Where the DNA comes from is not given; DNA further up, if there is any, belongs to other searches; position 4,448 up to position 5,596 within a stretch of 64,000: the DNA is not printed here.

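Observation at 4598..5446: FGE-sulfatase-family protein without the formylglycine-generating Cys pair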

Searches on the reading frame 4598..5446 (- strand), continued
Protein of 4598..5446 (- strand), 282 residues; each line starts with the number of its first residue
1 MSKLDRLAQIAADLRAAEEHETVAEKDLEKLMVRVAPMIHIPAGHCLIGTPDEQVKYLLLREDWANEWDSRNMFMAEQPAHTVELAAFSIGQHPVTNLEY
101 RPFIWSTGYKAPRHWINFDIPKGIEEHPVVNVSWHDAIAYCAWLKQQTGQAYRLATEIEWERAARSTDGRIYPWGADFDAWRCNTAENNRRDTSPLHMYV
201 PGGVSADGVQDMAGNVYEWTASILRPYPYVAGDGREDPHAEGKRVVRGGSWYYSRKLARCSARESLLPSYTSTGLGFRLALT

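Call 47: search_protein_representatives(alignment_id=A1)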
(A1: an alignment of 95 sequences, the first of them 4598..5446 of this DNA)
Query: 95 sequences, 272 profile positions. Proteins with E-value up to 0.001 (for the whole library): 214435; up to 1e-10: 138504; up to 1e-30: 20455. The best 150 are listed.
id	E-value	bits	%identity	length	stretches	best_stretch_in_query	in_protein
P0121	5.9e-229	773.1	-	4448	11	64-270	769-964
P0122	4.7e-219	740.6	-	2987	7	50-270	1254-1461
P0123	6.3e-204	691.0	-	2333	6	15-270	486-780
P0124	8.7e-159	543.0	-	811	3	61-270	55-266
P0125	8.0e-151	516.9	-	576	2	18-268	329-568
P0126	6.2e-145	497.6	-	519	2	65-271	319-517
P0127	4.6e-143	491.4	-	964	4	19-270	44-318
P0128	3.5e-140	482.0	-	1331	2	24-270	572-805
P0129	7.0e-140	481.0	-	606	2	24-269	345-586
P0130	4.5e-139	478.3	-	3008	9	63-270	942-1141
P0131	1.8e-137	473.1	-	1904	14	65-271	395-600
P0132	9.6e-129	444.5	-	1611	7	12-270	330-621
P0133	2.2e-126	436.7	-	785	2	58-268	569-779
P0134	6.7e-126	435.1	-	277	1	13-270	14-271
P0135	3.0e-124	429.7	-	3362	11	58-269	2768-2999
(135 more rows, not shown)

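Call 48: find_encoding_contigs(protein=P0044, flank=10000, max_places=1)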
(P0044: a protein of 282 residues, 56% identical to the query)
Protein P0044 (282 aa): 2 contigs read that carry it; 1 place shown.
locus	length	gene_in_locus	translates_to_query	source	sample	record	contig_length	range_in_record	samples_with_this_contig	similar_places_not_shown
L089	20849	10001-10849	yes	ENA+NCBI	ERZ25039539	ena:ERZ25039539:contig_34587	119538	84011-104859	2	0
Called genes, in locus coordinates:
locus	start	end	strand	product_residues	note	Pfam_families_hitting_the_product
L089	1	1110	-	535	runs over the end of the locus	PF00005:ABC_tran, PF07730:HisKA_3, PF02518:HATPase_c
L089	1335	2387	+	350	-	PF00072:Response_reg, PF08281:Sigma70_r4_2 (weak), PF00196:GerE, PF14493:HTH_40 (weak), PF00072:Response_reg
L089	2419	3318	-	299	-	PF07690:MFS_1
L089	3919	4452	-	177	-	PF06525:SoxE (weak), PF13473:Cupredoxin_1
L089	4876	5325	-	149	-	PF01584:CheW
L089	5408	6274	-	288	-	PF07238:PilZ (faint)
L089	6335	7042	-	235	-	PF01551:Peptidase_M23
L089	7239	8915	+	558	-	PF13428:TPR_14 (faint), PF14559:TPR_19 (faint), PF13432:TPR_16 (faint)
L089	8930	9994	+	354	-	-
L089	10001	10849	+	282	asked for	PF03781:FGE-sulfatase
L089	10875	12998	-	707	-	PF00512:HisKA, PF02518:HATPase_c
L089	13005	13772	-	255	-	PF00072:Response_reg, PF00486:Trans_reg_C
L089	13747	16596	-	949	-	PF00072:Response_reg, PF00989:PAS, PF08447:PAS_3 (faint), PF08448:PAS_4 (weak), PF13188:PAS_8 (weak), PF13426:PAS_9 (faint), PF08448:PAS_4, PF00512:HisKA, +1 more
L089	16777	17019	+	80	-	PF06289:FlbD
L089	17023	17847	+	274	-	PF20560:MotA_N (weak), PF01618:MotA_ExbB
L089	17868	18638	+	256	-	PF13677:MotB_plug, PF00691:OmpA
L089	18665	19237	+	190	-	PF03748:FliL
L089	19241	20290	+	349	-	PF02154:FliM, PF01052:FliMN_C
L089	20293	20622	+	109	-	PF01052:FliMN_C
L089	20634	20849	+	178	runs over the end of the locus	PF04347:FliO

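Call 49: find_encoding_contigs(protein=P0058, flank=10000, max_places=1)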
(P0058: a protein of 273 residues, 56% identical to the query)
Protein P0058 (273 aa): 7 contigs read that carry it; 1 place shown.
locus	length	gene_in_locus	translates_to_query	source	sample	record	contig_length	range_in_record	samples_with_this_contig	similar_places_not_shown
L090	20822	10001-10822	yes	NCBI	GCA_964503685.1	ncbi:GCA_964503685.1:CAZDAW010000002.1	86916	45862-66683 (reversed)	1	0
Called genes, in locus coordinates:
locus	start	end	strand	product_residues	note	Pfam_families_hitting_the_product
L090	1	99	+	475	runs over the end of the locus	PF00224:PK, PF02887:PK_C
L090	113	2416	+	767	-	-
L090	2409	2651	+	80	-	-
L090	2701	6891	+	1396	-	PF13506:Glyco_transf_21 (faint), PF00535:Glycos_transf_2, PF10111:Glyco_tranf_2_2 (weak), PF00535:Glycos_transf_2, PF10111:Glyco_tranf_2_2, PF13641:Glyco_tranf_2_3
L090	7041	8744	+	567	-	PF07719:TPR_2 (faint), PF13181:TPR_8 (faint), PF13424:TPR_12 (faint), PF13428:TPR_14 (faint), PF13432:TPR_16, PF14559:TPR_19 (faint), PF13524:Glyco_trans_1_2 (weak)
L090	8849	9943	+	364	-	PF13692:Glyco_trans_1_4 (weak)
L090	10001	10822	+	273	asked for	PF03781:FGE-sulfatase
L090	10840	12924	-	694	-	PF01590:GAF, PF13185:GAF_2, PF13492:GAF_3, PF00512:HisKA, PF02518:HATPase_c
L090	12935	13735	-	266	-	PF00072:Response_reg, PF00486:Trans_reg_C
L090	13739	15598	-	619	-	PF00072:Response_reg, PF00989:PAS, PF08448:PAS_4, PF13188:PAS_8 (weak), PF13426:PAS_9 (weak), PF08447:PAS_3, PF00512:HisKA, PF02518:HATPase_c, +2 more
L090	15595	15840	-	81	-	PF00376:MerR (weak), PF12728:HTH_17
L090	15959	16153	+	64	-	-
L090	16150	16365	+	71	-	PF06289:FlbD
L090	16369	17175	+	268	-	PF01618:MotA_ExbB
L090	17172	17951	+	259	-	PF13677:MotB_plug, PF00691:OmpA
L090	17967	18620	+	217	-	PF03748:FliL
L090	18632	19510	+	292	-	PF02154:FliM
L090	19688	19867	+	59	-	-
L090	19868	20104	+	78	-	PF01052:FliMN_C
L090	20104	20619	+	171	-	PF04347:FliO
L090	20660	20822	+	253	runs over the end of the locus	PF00813:FliP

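Call 50: find_encoding_contigs(protein=P0115, flank=10000, max_places=1)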
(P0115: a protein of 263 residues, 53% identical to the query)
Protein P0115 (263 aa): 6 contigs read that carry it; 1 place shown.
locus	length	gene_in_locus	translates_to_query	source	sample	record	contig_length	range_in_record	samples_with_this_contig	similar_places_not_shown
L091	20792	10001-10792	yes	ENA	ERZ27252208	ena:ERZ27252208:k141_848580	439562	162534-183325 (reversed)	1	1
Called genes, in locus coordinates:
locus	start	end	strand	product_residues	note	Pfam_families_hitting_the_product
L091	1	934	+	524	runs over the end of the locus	PF00515:TPR_1 (faint), PF07719:TPR_2 (faint), PF12895:ANAPC3 (faint), PF13432:TPR_16 (weak), PF13414:TPR_11 (weak), PF13424:TPR_12 (weak), PF23914:TPR_CcmH_CycH, PF14559:TPR_19 (weak), +6 more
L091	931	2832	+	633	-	PF01973:MptE-like, PF13371:TPR_9 (faint), PF07719:TPR_2 (faint), PF13428:TPR_14 (faint), PF00515:TPR_1 (faint), PF13414:TPR_11 (faint), PF13432:TPR_16 (weak), PF14559:TPR_19 (weak)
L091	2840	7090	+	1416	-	PF00534:Glycos_transf_1, PF13692:Glyco_trans_1_4, PF00535:Glycos_transf_2, PF10111:Glyco_tranf_2_2 (weak), PF00535:Glycos_transf_2, PF10111:Glyco_tranf_2_2, PF13641:Glyco_tranf_2_3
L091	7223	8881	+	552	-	PF00515:TPR_1 (faint), PF07719:TPR_2 (faint), PF13176:TPR_7 (faint), PF13428:TPR_14 (faint), PF13432:TPR_16 (weak), PF14559:TPR_19 (faint)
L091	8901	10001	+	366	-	-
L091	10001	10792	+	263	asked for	PF03781:FGE-sulfatase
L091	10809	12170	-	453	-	PF02163:Peptidase_M50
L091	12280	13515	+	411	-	PF13462:Thioredoxin_4, PF01323:DSBA (faint), PF00160:Pro_isomerase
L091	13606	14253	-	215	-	PF09335:VTT_dom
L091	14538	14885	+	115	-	PF03259:Robl_LC7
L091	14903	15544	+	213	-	PF02830:V4R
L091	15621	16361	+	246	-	PF00535:Glycos_transf_2, PF13641:Glyco_tranf_2_3 (weak)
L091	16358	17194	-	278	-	PF00398:RrnaAD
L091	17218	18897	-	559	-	PF00501:AMP-binding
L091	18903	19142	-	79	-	PF00550:PP-binding (weak)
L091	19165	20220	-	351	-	-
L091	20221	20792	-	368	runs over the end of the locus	-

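Call 51: find_encoding_contigs(protein=P0119, flank=10000, max_places=1)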
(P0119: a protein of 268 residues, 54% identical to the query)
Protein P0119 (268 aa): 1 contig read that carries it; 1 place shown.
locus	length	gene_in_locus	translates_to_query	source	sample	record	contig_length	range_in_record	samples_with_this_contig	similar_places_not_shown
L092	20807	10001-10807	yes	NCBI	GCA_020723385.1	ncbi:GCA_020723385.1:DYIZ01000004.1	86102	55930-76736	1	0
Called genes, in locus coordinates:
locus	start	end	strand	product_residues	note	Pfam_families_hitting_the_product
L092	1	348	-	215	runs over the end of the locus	PF01551:Peptidase_M23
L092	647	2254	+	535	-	PF07719:TPR_2 (faint), PF12895:ANAPC3 (faint), PF14559:TPR_19 (weak), PF13432:TPR_16, PF00515:TPR_1 (weak), PF14559:TPR_19, PF13424:TPR_12 (weak), PF13432:TPR_16 (weak), +8 more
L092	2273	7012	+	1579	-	PF13439:Glyco_transf_4, PF13579:Glyco_trans_4_4, PF00534:Glycos_transf_1, PF13692:Glyco_trans_1_4, PF00535:Glycos_transf_2, PF13641:Glyco_tranf_2_3, PF13439:Glyco_transf_4, PF00534:Glycos_transf_1, +3 more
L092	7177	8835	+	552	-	PF07719:TPR_2 (faint), PF13424:TPR_12 (weak), PF13428:TPR_14 (faint), PF13431:TPR_17 (faint), PF13432:TPR_16 (weak), PF14559:TPR_19 (weak), PF13439:Glyco_transf_4 (faint)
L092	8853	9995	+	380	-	PF13692:Glyco_trans_1_4 (weak)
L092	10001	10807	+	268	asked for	PF03781:FGE-sulfatase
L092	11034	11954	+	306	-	PF00669:Flagellin_N, PF00700:Flagellin_C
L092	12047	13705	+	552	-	PF02465:FliD_N, PF07195:FliD_C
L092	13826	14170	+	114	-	PF03646:FlaG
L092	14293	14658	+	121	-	PF02561:FliS (faint)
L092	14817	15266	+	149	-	PF00460:Flg_bb_rod, PF06429:Flg_bbr_C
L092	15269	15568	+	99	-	PF02049:FliE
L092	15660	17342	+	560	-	PF01514:YscJ_FliF, PF08345:YscJ_FliF_C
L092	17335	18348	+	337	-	PF03448:MgtE_N (faint), PF14842:FliG_N, PF14841:FliG_M, PF01706:FliG_C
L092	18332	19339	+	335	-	PF02108:FliH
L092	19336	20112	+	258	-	-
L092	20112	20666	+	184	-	PF00006:ATP-synt_ab, PF18269:T3SS_ATPase_C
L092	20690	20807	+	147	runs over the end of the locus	PF02050:FliJ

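Call 58: search_protein_families(library=pfam, proteins=[L007:3002-3535:+, L007:3547-5049:+, L007:5064-5975:+, L003:14200-15561:+, L003:13189-14031:+, L009:12724-13917:+], max_evalue=0.001)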
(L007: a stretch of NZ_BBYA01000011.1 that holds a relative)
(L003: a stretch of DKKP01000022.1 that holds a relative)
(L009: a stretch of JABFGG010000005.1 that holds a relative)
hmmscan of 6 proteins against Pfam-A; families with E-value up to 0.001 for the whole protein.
L007:3002-3535:+ (177 aa): 1 family
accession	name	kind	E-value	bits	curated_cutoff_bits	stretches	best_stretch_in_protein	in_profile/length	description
PF05130.17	FlgN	-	1e-18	68.6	30.5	1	16-162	5-146/147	FlgN protein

L007:3547-5049:+ (500 aa): 3 families
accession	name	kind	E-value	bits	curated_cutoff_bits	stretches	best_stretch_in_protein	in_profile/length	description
PF22638.1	FlgK_D1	-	4.2e-62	210.2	28.6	1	101-331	1-233/233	Flagellar hook-associated protein FlgK helical domain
PF06429.18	Flg_bbr_C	-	4.1e-11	42.7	23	1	455-489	7-41/46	Flagellar basal body rod FlgEFG protein C-terminal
PF00460.25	Flg_bb_rod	-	6.2e-06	26.5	20.7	1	7-36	1-30/31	Flagella basal body rod protein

L007:5064-5975:+ (303 aa): 1 family
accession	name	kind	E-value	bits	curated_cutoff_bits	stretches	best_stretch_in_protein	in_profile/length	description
PF00669.25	Flagellin_N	-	7.1e-08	33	26.6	1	4-137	2-136/139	Bacterial flagellin N-terminal helical region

L003:14200-15561:+ (454 aa): 3 families
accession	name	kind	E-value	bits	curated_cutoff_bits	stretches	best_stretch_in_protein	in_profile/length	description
PF07195.17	FliD_C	-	2.1e-34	119.4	25.4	1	219-440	4-232/236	Flagellar hook-associated protein 2 C-terminus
PF02465.23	FliD_N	-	7e-15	55.9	24.8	1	14-112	6-97/97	Flagellar hook-associated protein 2 N-terminus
PF07196.18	Flagellin_IN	-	0.00015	22.3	22.7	1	131-178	1-53/55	Flagellin hook IN motif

L003:13189-14031:+ (281 aa): 2 families
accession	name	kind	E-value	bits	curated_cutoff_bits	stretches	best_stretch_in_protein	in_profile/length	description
PF00669.25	Flagellin_N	-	1.7e-22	80.4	26.6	1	12-145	4-137/139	Bacterial flagellin N-terminal helical region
PF00700.27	Flagellin_C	-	1.3e-18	67.5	23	1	196-280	2-86/86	Bacterial flagellin C-terminal helical region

L009:12724-13917:+ (398 aa): 2 families
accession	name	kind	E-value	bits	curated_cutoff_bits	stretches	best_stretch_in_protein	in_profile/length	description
PF00669.25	Flagellin_N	-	3.1e-27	95.8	26.6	1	11-145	3-137/139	Bacterial flagellin N-terminal helical region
PF00700.27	Flagellin_C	-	2.1e-15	57.2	23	1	313-397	2-86/86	Bacterial flagellin C-terminal helical region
